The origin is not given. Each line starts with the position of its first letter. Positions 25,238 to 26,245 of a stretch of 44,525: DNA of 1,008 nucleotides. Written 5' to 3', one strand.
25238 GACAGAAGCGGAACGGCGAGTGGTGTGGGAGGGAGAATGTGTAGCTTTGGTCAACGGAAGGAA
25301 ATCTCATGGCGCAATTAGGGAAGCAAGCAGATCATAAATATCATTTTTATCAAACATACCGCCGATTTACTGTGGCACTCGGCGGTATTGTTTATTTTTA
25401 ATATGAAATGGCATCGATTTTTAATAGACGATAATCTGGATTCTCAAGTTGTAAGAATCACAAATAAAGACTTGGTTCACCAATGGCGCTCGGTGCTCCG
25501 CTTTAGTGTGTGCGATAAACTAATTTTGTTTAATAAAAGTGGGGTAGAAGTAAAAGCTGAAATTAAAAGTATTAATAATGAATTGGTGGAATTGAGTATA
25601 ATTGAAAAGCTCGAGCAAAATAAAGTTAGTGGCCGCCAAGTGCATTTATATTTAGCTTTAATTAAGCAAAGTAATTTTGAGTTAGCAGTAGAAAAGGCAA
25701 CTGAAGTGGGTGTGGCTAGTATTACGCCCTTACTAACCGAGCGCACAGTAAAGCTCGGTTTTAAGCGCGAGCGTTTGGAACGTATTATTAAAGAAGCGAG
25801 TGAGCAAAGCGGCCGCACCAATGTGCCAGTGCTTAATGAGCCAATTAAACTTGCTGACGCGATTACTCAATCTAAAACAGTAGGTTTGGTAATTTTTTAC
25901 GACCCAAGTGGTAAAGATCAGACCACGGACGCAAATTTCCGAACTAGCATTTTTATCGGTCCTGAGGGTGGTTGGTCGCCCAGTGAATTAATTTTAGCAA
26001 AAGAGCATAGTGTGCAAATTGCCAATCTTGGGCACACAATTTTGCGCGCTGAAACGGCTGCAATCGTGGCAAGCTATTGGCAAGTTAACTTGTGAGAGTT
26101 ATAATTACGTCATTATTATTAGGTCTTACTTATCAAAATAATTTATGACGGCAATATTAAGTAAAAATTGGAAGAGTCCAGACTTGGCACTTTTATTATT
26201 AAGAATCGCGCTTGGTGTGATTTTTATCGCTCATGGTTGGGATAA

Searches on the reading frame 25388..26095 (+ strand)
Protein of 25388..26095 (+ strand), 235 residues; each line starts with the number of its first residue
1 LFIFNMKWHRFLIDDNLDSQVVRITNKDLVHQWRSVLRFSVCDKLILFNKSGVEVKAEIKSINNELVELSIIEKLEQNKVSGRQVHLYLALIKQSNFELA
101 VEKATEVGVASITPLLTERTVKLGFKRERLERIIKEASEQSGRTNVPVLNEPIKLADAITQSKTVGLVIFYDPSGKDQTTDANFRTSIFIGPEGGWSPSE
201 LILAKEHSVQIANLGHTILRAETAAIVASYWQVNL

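Call 43: search_protein_families(library=pfam, proteins=[window:25388-26095:+], max_evalue=0.001)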
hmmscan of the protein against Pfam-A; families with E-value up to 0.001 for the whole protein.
window:25388-26095:+ (235 aa): 2 families
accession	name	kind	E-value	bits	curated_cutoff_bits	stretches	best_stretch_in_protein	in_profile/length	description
PF04452.19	Methyltrans_RNA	-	8e-41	139.8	23.9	1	84-229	6-161/165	RNA methyltransferase domain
PF20260.4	PUA_4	-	6.3e-05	23.4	23.9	1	34-72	10-48/48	RNA methyltransferase PUA domain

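Call 73: find_related_loci(query=window:25388-26095:+, collection=genome_contigs, flank=2000)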
Query window:25388-26095:+ (235 aa) in genome_contigs; peptide patterns used: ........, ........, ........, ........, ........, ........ (x = any residue, [..] = any of these).
433 stretches matched a pattern; 243 encode a relative of the query (tblastn E <= 1e-3); the best 80 are kept; 80 distinct loci.
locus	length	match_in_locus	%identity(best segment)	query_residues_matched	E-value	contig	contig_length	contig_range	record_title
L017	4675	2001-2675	46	6-230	2e-59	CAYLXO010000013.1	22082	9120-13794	MAG TPA_asm: uncultured Candidatus Saccharibacteria bacterium isolate SRP135725_co1_596 genome assembly, contig: NODE_29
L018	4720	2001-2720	41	5-235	2e-57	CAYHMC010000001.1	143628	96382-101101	MAG TPA_asm: uncultured Candidatus Saccharibacteria bacterium isolate ERP119705_co13_620 genome assembly, contig: NODE_1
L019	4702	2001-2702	44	6-234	4e-57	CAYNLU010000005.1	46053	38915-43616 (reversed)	MAG TPA_asm: uncultured Candidatus Saccharibacteria bacterium isolate SRP133034_co1_11 genome assembly, contig: NODE_558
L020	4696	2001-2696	44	4-230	3e-57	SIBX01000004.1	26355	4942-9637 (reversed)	MAG: Candidatus Paceibacterota bacterium isolate Baikal-deep-G188 BACOMB-C8509, whole genome shotgun sequence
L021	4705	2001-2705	43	1-230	8e-56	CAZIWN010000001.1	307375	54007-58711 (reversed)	MAG TPA_asm: uncultured Candidatus Saccharibacteria bacterium isolate SRP278252_co2_888 genome assembly, contig: NODE_21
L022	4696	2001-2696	44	3-234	2e-55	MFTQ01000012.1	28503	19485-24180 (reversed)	MAG: Candidatus Nomurabacteria bacterium RIFCSPHIGHO2_01_FULL_41_71 rifcsphigho2_01_scaffold_3105, whole genome shotgun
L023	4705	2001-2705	42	6-235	3e-55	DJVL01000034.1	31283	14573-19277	MAG TPA_asm: Patescibacteria group bacterium UBA6257 UBA6257_contig_17324, whole genome shotgun sequence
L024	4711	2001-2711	43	1-233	1e-54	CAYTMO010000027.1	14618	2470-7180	MAG TPA_asm: uncultured Candidatus Saccharibacteria bacterium isolate binchicken_co398_50 genome assembly, contig: NODE_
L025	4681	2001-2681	44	6-230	1e-54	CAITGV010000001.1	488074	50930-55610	uncultured bacterium isolate Umea1p3_bin-723 genome assembly, contig: bin-723:1/5, whole genome shotgun sequence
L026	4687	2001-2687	42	6-230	7e-54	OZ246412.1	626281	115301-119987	MAG: uncultured Candidatus Saccharibacteria bacterium isolate binchicken_co115_121 genome assembly, chromosome: 1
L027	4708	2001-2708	43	6-230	4e-54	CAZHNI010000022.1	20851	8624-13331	MAG TPA_asm: uncultured Gammaproteobacteria bacterium isolate SRP257259_co1_325 genome assembly, contig: NODE_2981_lengt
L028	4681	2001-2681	43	7-230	5e-54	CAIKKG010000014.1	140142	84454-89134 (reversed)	uncultured bacterium isolate Kiruna2_bin-0995 genome assembly, contig: bin-0995:14/42, whole genome shotgun sequence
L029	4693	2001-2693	44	3-233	5e-54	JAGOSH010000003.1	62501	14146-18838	MAG: Candidatus Paceibacterota bacterium isolate Gw_Eff_bin_313 Gw_Eff_681_length_62501_cov_41.748774, whole genome shot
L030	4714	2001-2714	41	2-235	3e-53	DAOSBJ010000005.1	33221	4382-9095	MAG TPA_asm: Candidatus Paceibacterota bacterium isolate AMR_MDS_1886 NODE_967_length_33221_cov_11.645902, whole genome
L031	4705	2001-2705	42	2-235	1e-52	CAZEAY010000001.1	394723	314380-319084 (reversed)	MAG TPA_asm: uncultured Candidatus Saccharibacteria bacterium isolate SRP292972_co1_3 genome assembly, contig: NODE_31_l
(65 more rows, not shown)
